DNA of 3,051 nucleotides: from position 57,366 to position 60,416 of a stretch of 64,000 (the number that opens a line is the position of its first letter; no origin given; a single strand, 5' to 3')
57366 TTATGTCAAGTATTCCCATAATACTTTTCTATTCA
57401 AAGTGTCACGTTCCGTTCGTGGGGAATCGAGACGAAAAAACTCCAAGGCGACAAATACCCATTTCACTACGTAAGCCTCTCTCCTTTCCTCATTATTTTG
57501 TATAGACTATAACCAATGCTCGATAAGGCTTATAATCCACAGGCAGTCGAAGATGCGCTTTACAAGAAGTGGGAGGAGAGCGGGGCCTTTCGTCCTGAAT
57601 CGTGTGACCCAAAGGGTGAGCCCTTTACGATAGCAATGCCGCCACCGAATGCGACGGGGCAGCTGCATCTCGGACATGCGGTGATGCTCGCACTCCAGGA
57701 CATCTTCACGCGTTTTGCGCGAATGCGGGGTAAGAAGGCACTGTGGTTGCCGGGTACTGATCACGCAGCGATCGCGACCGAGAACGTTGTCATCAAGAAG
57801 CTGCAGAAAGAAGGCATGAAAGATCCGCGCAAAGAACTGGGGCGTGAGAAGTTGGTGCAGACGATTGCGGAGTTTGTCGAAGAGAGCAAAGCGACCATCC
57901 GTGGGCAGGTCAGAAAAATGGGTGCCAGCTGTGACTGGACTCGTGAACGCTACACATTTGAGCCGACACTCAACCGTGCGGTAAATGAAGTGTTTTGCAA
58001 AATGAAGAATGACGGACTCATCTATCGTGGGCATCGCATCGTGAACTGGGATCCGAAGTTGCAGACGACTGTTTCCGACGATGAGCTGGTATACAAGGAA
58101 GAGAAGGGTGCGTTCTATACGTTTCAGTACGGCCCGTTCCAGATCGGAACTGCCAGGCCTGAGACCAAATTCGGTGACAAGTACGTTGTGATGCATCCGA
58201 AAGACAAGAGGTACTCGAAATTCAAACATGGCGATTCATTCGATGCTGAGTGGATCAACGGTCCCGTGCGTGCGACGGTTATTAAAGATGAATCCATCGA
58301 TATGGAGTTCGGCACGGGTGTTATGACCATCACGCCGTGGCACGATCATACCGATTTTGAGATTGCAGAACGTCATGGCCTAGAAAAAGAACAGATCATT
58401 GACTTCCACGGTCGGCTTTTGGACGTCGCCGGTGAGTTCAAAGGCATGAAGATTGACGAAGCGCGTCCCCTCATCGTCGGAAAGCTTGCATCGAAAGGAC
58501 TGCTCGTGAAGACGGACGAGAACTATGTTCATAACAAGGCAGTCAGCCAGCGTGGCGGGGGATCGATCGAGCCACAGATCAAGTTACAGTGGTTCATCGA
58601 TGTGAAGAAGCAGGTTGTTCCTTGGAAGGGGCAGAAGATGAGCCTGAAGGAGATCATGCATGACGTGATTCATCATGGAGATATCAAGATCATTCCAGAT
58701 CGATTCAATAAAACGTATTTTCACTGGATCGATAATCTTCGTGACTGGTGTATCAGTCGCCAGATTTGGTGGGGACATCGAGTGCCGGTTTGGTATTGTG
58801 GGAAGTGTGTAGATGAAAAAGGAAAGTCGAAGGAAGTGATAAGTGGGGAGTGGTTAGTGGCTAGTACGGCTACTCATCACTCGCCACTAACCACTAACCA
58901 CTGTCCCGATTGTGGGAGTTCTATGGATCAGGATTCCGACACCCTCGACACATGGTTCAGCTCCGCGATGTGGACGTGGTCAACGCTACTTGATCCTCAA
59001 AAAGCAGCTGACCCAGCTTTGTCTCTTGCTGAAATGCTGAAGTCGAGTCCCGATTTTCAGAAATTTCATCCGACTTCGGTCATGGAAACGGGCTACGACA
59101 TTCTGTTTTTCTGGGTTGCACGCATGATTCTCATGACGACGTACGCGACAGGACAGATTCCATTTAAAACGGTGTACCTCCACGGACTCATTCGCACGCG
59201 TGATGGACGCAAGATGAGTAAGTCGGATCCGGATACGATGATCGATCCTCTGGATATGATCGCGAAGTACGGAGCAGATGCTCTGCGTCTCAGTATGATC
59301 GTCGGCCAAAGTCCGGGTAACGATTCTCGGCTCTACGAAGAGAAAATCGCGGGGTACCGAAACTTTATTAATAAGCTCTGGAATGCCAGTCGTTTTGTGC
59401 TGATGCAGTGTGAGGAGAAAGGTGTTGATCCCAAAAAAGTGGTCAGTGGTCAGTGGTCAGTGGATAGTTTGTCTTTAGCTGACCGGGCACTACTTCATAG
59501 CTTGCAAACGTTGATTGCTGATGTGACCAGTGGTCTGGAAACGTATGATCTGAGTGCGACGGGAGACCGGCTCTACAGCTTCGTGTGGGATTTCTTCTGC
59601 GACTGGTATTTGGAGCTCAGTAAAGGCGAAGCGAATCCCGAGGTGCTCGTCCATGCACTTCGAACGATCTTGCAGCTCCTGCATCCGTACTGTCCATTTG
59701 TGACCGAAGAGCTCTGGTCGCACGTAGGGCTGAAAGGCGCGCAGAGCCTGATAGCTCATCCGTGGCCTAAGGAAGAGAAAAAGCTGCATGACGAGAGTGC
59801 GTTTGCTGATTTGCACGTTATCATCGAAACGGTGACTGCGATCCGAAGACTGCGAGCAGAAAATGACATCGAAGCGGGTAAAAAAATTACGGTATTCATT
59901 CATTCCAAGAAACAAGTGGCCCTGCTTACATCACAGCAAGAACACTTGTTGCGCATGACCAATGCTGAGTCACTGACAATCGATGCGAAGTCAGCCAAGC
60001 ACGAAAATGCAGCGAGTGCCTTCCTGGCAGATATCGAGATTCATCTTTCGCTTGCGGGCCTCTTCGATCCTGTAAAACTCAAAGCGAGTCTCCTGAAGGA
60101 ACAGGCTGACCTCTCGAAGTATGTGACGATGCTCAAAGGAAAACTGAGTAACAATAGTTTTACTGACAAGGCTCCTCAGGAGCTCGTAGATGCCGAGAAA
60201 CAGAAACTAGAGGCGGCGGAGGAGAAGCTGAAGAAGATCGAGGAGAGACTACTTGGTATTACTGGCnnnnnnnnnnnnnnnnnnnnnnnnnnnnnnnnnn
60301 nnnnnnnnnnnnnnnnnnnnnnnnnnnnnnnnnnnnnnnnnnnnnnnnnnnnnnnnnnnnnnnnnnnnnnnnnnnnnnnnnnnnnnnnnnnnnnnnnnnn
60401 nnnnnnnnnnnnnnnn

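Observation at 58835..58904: Heptad-built palindromic element translated in frame inside valS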

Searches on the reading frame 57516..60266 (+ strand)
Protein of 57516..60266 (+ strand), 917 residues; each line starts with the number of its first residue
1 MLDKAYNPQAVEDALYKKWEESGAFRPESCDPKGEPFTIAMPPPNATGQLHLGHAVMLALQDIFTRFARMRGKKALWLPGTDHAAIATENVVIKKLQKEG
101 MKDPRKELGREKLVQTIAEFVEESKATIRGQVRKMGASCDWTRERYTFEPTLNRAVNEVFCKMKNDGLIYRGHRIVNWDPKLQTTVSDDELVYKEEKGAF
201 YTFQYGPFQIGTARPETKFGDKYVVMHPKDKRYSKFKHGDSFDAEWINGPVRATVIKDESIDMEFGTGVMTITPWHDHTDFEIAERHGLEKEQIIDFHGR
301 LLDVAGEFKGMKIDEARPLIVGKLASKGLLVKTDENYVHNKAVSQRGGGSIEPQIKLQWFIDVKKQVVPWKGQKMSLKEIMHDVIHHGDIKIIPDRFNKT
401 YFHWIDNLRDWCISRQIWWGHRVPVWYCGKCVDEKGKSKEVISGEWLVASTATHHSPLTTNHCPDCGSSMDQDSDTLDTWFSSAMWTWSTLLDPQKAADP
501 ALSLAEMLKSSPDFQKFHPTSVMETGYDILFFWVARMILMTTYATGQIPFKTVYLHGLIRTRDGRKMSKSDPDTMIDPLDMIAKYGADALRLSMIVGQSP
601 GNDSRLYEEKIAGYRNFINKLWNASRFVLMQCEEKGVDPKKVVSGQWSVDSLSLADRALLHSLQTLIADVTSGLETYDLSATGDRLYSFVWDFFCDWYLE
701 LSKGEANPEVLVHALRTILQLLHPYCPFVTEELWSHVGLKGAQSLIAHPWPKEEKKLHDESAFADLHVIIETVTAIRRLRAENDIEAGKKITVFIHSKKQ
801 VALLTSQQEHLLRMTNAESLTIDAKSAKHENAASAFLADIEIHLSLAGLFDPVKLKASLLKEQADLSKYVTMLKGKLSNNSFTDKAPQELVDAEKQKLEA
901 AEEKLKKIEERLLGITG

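Call 10: find_homologous_proteins(query=window:57516-60266:+, max_evalue=1e-50)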
Query window:57516-60266:+ (917 aa): 8000 proteins with E <= 1e-50 among 8000 candidates; the best 120 are listed.
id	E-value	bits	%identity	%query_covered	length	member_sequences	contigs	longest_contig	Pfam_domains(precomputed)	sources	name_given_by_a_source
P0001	0.0e+0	2144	100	100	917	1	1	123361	PF09334.18,PF08264.20,PF00133.29,PF10458.15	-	-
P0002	0.0e+0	1716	80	100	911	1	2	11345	PF09334.18,PF08264.20,PF00133.29,PF10458.15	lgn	-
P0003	0.0e+0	1709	79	100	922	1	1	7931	PF09334.18,PF08264.20,PF00133.29,PF10458.15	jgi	jgi:valyl-tRNA synthetase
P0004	0.0e+0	1607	74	99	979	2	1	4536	PF09334.18,PF08264.20,PF00133.29,PF10458.15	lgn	-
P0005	0.0e+0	1597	75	99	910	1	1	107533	PF09334.18,PF08264.20,PF00133.29,PF10458.15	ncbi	-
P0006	0.0e+0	1580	74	99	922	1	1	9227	PF09334.18,PF08264.20,PF00133.29,PF10458.15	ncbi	-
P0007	0.0e+0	1579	72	99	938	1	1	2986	PF09334.18,PF08264.20,PF00133.29,PF10458.15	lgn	-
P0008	0.0e+0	1578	76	99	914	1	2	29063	PF09334.18,PF08264.20,PF00133.29,PF10458.15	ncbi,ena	-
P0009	0.0e+0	1577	74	100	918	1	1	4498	PF09334.18,PF08264.20,PF00133.29,PF10458.15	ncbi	-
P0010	0.0e+0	1577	75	99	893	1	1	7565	PF09334.18,PF08264.20,PF00133.29,PF10458.15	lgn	-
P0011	0.0e+0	1576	73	100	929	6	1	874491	PF09334.18,PF08264.20,PF00133.29,PF10458.15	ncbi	-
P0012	0.0e+0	1575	75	99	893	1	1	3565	PF09334.18,PF08264.20,PF00133.29,PF10458.15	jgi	jgi:valyl-tRNA synthetase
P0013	0.0e+0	1574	75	99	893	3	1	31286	PF09334.18,PF08264.20,PF00133.29,PF10458.15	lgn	-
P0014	0.0e+0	1570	74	99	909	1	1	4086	PF09334.18,PF08264.20,PF00133.29,PF10458.15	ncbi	-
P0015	0.0e+0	1570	74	99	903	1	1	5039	PF09334.18,PF08264.20,PF00133.29,PF10458.15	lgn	-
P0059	0.0e+0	1451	69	99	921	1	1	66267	PF09334.18,PF08264.20,PF00133.29,PF10458.15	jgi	jgi:valyl-tRNA synthetase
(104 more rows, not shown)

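Call 15: find_encoding_contigs(protein=P0002, flank=5000, max_places=3)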
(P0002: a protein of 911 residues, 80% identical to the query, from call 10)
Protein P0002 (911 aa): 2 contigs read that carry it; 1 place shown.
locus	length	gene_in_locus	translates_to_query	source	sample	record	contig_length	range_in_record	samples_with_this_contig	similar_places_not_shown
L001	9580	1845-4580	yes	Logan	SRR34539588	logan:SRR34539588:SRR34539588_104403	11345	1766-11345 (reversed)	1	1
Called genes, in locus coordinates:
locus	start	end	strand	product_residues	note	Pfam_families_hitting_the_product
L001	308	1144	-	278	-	PF07885:Ion_trans_2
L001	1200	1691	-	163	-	-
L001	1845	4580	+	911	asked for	PF00133:tRNA-synt_1, PF09334:tRNA-synt_1g (weak), PF08264:Anticodon_1, PF10458:Val_tRNA-synt_C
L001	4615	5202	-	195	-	-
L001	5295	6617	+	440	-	PF12895:ANAPC3 (faint), PF13424:TPR_12 (faint), PF00515:TPR_1 (faint), PF07719:TPR_2 (faint), PF13174:TPR_6 (faint), PF13176:TPR_7 (faint), PF23914:TPR_CcmH_CycH (weak), PF14559:TPR_19 (weak), +6 more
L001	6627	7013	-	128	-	-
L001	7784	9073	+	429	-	-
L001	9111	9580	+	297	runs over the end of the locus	PF02355:SecD_SecF_C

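Call 16: find_encoding_contigs(protein=P0003, flank=5000, max_places=3)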
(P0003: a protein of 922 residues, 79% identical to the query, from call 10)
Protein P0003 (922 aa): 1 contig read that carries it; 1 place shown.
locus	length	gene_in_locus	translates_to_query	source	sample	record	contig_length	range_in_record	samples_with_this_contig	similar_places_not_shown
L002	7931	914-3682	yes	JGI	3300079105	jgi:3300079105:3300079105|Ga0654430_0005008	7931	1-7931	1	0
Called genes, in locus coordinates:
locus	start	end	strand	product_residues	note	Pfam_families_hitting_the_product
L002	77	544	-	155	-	-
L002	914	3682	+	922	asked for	PF00133:tRNA-synt_1, PF09334:tRNA-synt_1g (weak), PF08264:Anticodon_1, PF10458:Val_tRNA-synt_C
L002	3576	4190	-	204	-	-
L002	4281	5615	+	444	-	PF12895:ANAPC3 (faint), PF13424:TPR_12 (faint), PF00515:TPR_1 (faint), PF07719:TPR_2 (faint), PF13176:TPR_7 (faint), PF13414:TPR_11 (faint), PF23914:TPR_CcmH_CycH (weak), PF14559:TPR_19 (weak), +5 more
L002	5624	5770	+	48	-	-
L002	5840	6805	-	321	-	-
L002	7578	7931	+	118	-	?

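Call 20: find_related_loci(query=P0001, collection=genome_contigs, flank=10000)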
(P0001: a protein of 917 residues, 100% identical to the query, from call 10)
Query P0001 (917 aa) in genome_contigs; peptide patterns used: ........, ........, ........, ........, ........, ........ (x = any residue, [..] = any of these).
599 stretches matched a pattern (row limit reached: there are more); 263 encode a relative of the query (tblastn E <= 1e-3); the best 80 are kept; 80 distinct loci.
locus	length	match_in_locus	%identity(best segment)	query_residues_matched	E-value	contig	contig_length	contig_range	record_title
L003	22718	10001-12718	75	1-912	0e+0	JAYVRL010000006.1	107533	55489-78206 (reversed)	MAG: Candidatus Peribacteria bacterium isolate GL73_DN_concoct_161 GL73_DN_concoct_161_5, whole genome shotgun sequence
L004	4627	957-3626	76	1-912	0e+0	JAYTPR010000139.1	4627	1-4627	MAG: Candidatus Peribacterales bacterium isolate GFS_4442 GFS_4442_138, whole genome shotgun sequence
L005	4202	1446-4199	73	1-915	0e+0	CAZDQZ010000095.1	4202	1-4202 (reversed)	MAG TPA_asm: uncultured Candidatus Peribacteria bacterium isolate SRP278252_co2_809 genome assembly, contig: NODE_46379_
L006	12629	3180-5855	74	1-912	0e+0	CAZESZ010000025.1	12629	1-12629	MAG TPA_asm: uncultured Candidatus Peribacteria bacterium isolate SRP192515_co1_140 genome assembly, contig: NODE_4878_l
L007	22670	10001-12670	74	1-912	0e+0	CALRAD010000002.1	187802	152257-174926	MAG: Candidatus Peribacteria bacterium isolate MaH-04nov19-275 genome assembly, contig: MaH-04nov19-C52, whole genome sh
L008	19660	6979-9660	73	1-912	0e+0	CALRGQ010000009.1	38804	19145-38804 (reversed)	MAG: Candidatus Peribacteria bacterium isolate AH-03may19-31 genome assembly, contig: AH-03may19-C1543, whole genome sho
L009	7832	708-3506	73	1-912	0e+0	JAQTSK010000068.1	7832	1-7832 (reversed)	MAG: Candidatus Peribacteraceae bacterium isolate STB_185 NODE_26124_length_7832_cov_3.949643_Sandtown_B, whole genome s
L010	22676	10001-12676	73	1-912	0e+0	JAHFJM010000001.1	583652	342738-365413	MAG: Candidatus Peribacteria bacterium isolate nzgw386 NODE_7_length_583653_cov_11.942416, whole genome shotgun sequence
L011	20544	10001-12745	69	1-916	0e+0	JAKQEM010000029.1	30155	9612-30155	MAG: bacterium isolate USDE_maxbin.105 k141_450195, whole genome shotgun sequence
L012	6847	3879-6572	70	1-912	0e+0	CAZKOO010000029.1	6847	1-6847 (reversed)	MAG TPA_asm: uncultured Candidatus Peribacteria bacterium isolate SRP150892_co2_16 genome assembly, contig: NODE_17810_l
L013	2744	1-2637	70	7-912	0e+0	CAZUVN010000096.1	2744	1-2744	MAG TPA_asm: uncultured Candidatus Peribacteria bacterium isolate SRP329715_co2_80 genome assembly, contig: NODE_68634_l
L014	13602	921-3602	69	1-915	0e+0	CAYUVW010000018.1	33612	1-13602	MAG TPA_asm: uncultured Candidatus Peribacteria bacterium isolate SRP278252_co1_785 genome assembly, contig: NODE_1985_l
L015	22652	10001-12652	70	1-912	0e+0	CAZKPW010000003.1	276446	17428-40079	MAG TPA_asm: uncultured Candidatus Peribacteria bacterium isolate SRP342105_co1_487 genome assembly, contig: NODE_33_len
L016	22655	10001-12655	69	1-916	0e+0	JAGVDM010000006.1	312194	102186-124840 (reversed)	MAG: Candidatus Peribacterales bacterium isolate WC_2 c_000000006108, whole genome shotgun sequence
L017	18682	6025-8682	70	1-912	0e+0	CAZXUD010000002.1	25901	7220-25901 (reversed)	MAG TPA_asm: uncultured Candidatus Peribacteria bacterium isolate binchicken_co105_49 genome assembly, contig: NODE_2336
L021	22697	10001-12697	67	1-912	0e+0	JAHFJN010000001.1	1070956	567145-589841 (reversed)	MAG: Candidatus Peribacteria bacterium isolate nzgw387 NODE_1_length_1070957_cov_9.974966, whole genome shotgun sequence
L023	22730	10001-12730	67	2-912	0e+0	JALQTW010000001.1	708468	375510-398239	MAG: Patescibacteria group bacterium isolate DAH.36 NODE_1_length_708468_cov_7.593153, whole genome shotgun sequence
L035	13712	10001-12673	66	2-915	0e+0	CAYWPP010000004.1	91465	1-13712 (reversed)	MAG TPA_asm: uncultured Candidatus Peribacteria bacterium isolate binchicken_co350_165 genome assembly, contig: NODE_351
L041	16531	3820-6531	64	1-912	0e+0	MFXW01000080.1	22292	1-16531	MAG: Candidatus Peribacteria bacterium RIFCSPHIGHO2_02_FULL_53_20 rifcsphigho2_02_scaffold_9599, whole genome shotgun se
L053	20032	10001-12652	72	1-912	0e+0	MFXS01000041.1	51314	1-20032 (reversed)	MAG: Candidatus Peribacteria bacterium RIFCSPHIGHO2_01_FULL_55_13 rifcsphigho2_01_scaffold_890, whole genome shotgun seq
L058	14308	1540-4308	66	1-912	0e+0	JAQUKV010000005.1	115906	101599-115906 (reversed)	MAG: Candidatus Peribacteraceae bacterium isolate STD1_115 NODE_326_length_115906_cov_10.552216_Sandtown_D1, whole genom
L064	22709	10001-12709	66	2-912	0e+0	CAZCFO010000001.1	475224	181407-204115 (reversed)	MAG TPA_asm: uncultured Candidatus Peribacteria bacterium isolate SRP292972_co3_91 genome assembly, contig: NODE_19_leng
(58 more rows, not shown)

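Call 36: find_related_loci(query=P0001, collection=metagenome_contigs, flank=3000)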
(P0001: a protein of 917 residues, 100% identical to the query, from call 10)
Query P0001 (917 aa) in metagenome_contigs; peptide patterns used: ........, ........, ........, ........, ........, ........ (x = any residue, [..] = any of these).
600 stretches matched a pattern (row limit reached: there are more); 152 encode a relative of the query (tblastn E <= 1e-3); the best 80 are kept; 80 distinct loci.
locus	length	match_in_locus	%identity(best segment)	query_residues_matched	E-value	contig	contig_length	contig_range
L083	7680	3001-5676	73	1-912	0e+0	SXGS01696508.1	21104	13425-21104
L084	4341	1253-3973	71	1-912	0e+0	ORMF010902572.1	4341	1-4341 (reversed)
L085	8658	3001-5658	71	1-912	0e+0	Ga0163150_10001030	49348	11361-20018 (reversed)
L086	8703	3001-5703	69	2-912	0e+0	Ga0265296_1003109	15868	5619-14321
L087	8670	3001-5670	69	1-912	0e+0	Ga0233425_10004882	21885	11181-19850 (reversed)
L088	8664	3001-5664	68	1-915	0e+0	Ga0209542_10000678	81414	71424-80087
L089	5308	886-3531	67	1-915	0e+0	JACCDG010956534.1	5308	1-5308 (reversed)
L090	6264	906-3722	65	1-912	0e+0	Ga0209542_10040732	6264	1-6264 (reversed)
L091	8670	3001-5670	66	2-916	0e+0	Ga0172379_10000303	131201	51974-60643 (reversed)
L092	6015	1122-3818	64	1-915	0e+0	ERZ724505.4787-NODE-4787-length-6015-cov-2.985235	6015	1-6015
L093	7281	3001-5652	65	1-912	0e+0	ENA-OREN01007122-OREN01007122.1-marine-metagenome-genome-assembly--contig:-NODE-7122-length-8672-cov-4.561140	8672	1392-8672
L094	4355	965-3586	65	2-898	0e+0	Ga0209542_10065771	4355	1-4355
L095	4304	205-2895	66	1-912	0e+0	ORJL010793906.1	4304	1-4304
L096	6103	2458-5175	64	1-912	0e+0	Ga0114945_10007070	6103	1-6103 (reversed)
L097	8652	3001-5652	63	1-911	0e+0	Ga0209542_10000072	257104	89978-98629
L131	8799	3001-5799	66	1-916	0e+0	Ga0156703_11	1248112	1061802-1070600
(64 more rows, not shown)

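Call 46: find_encoding_contigs(protein=P0059, flank=10000, max_places=1)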
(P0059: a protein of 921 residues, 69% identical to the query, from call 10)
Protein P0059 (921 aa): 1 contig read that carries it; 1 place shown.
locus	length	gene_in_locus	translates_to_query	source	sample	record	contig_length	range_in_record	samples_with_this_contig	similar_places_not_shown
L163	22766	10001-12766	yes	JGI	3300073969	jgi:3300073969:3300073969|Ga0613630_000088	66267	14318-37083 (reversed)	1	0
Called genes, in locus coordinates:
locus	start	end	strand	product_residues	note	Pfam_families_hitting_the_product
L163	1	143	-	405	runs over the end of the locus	PF02646:RmuC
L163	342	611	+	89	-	PF00312:Ribosomal_S15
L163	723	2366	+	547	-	PF00395:SLH, PF09992:NAGPA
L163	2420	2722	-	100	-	-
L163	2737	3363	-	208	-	-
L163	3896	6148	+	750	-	PF01138:RNase_PH, PF24685:OB_RRP5_4th (faint), PF03725:RNase_PH_C, PF01138:RNase_PH, PF00013:KH_1, PF00575:S1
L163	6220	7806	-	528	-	PF04055:Radical_SAM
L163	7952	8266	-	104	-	PF09723:Zn_ribbon_8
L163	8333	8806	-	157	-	-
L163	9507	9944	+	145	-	PF00293:NUDIX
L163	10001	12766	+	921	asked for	PF00133:tRNA-synt_1, PF09334:tRNA-synt_1g (weak), PF08264:Anticodon_1, PF10458:Val_tRNA-synt_C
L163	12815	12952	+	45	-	-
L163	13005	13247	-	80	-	-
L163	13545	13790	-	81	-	-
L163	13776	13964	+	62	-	-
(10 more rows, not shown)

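Call 48: predict_structure(alignment_id=A1)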
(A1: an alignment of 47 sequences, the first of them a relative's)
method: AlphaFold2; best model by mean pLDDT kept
length: 917 residues; sequences in the alignment: 47
mean_pLDDT: 79.4   pTM: 0.71
mean pLDDT of the five models: 79.4, 68.2, 67.0, 67.0, 64.3
residues with pLDDT >= 90: 195; 70-90: 536; 50-70: 162; < 50: 24
segments of 3 or more residues with pLDDT < 50: 442-459
pLDDT, mean of each block of 10 residues (from residue 1): 86 85 82 80 61 76 87 76 61 82 79 77 76 77 63 78 81 74 67 84 85 81 82 84 86 85 60 57 72 78 88 90 91 87 75 76 87 89 82 78 74 56 65 60 37 38 72 58 70 82 84 78 53 72 79 70 65 70 88 75 73 92 95 92 77 92 96 89 93 93 88 96 95 93 87 92 94 93 84 92 92 91 86 88 82 73 87 86 83 87 83 65
secondary structure, 60 per line:
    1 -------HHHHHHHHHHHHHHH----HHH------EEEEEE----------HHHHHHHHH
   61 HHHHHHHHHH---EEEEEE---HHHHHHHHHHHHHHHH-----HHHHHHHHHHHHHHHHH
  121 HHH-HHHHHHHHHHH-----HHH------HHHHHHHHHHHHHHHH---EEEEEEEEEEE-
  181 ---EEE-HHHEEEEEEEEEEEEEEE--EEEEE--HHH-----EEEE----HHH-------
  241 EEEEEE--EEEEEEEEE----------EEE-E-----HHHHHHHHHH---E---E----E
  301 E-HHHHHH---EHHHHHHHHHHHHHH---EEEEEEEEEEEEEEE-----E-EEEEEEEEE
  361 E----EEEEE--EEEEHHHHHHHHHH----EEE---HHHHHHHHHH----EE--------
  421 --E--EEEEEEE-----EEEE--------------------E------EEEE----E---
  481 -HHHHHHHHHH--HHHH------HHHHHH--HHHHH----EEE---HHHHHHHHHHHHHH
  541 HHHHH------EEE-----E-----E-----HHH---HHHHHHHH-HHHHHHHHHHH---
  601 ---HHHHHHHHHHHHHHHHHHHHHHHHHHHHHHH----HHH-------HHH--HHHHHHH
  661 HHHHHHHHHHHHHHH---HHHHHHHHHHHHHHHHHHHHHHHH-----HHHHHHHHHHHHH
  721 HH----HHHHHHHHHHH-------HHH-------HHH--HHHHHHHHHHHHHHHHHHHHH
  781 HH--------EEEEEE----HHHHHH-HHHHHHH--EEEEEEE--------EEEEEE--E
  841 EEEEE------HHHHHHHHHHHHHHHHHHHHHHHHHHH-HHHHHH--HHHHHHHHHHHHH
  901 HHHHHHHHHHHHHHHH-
elements in order (helices of 4 or more, strands of 3 or more residues): H8-22 E36-41 H52-70 E74-79 H83-98 H104-123 H125-135 H150-165 E169-179 E184-186 E191-205 E208-212 E223-226 E241-246 E249-257 E268-270 H278-287 H303-308 H313-326 E330-344 E352-361 E366-370 E373-376 H377-386 E391-393 H397-406 E426-432 E438-441 E469-472 H482-491 H494-497 H504-509 H512-516 E521-523 H527-545 E552-554 H578-585 H587-597 H604-634 H654-675 H679-702 H708-722 H727-737 H760-782 E791-796 H801-806 H808-814 E817-823 E832-837 E840-845 H852-878 H880-885 H888-916
